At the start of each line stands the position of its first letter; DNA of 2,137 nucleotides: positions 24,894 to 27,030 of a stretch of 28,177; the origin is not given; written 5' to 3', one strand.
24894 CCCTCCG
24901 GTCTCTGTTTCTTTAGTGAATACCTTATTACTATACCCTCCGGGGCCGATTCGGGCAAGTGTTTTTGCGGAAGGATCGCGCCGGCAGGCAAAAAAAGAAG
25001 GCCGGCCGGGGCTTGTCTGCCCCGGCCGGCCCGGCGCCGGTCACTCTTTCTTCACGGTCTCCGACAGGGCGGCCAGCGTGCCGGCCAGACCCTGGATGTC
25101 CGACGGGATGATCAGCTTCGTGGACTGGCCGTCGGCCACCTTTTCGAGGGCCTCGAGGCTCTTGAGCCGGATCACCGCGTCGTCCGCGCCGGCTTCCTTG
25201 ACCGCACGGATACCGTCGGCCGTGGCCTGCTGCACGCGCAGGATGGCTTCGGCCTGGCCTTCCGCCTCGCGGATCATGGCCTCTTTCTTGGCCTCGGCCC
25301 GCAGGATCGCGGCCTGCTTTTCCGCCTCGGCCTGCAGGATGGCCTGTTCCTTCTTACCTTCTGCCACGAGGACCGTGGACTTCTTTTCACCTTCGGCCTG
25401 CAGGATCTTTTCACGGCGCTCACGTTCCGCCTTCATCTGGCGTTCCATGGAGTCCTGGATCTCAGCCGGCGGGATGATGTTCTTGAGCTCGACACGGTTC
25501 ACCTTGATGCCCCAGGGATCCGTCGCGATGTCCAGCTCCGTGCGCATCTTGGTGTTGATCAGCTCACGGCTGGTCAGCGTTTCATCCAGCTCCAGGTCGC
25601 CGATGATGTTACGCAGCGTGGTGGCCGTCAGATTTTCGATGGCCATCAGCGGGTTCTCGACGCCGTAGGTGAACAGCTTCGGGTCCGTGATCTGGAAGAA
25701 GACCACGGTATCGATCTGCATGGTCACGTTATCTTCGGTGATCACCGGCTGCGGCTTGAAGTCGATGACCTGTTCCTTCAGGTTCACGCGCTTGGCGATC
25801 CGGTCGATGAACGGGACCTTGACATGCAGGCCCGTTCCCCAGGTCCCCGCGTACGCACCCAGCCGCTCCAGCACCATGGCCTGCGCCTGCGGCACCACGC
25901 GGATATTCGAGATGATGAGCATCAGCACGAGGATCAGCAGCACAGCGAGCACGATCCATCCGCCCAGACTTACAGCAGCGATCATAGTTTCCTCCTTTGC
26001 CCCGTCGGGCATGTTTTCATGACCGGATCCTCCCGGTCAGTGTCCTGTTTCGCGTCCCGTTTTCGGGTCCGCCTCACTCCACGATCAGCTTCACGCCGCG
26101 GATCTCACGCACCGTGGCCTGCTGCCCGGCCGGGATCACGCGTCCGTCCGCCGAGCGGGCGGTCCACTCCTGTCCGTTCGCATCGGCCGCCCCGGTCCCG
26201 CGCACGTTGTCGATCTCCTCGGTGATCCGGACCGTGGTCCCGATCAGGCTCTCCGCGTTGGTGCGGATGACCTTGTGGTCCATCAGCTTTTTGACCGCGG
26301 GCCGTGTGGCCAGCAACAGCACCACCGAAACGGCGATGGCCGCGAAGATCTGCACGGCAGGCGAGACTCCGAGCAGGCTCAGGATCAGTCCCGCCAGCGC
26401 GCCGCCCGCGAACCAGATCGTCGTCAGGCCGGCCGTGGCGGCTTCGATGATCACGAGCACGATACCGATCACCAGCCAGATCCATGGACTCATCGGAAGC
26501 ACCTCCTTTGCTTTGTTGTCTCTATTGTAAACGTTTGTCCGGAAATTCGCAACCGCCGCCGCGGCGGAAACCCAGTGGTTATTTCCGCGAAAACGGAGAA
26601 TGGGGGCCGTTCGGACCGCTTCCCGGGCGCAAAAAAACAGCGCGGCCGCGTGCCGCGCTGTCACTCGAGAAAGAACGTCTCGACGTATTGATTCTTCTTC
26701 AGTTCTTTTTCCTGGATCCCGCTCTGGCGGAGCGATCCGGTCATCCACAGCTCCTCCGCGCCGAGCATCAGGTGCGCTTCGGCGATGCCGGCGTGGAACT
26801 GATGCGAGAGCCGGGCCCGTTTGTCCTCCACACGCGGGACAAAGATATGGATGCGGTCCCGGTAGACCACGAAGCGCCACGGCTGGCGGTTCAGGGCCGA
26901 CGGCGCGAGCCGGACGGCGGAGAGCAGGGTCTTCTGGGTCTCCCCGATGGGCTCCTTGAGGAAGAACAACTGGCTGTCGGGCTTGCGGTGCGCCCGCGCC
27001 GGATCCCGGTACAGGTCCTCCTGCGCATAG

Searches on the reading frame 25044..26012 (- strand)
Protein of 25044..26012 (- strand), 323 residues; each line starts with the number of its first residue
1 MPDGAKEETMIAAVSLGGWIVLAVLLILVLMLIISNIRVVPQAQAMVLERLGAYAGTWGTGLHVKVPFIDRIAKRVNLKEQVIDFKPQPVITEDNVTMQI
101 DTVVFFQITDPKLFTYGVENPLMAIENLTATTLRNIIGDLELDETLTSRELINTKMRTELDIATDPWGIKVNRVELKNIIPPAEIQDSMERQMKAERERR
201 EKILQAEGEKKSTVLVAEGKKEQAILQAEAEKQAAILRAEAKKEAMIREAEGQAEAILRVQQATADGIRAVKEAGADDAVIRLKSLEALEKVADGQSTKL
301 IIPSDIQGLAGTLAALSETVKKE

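Call 15: search_protein_families(library=pfam, proteins=[window:25044-26012:-], max_evalue=0.001)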
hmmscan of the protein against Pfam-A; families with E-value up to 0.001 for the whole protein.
window:25044-26012:- (323 aa): 1 family
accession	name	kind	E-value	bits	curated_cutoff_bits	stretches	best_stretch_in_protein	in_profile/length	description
PF01145.31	Band_7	-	2.9e-41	141.9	23.6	1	39-210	2-176/176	SPFH domain / Band 7 family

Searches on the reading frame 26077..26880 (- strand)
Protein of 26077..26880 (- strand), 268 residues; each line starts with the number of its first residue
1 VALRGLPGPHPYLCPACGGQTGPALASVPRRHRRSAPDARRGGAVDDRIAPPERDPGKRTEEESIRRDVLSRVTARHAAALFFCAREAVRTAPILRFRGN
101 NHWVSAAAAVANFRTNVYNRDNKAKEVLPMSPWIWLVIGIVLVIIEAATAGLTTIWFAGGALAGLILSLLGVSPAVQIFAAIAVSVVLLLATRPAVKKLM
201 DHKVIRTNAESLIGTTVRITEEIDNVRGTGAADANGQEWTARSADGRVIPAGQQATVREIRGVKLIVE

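Call 75: search_protein_families(library=pfam, proteins=[window:26077-26880:-], max_evalue=0.0001)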
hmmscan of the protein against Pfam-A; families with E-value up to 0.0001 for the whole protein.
window:26077-26880:- (268 aa): 1 family
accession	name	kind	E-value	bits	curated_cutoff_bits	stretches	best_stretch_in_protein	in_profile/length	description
PF01957.25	NfeD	-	6.1e-14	52.4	29.1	1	209-268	1-56/57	NfeD-like C-terminal, partner-binding domain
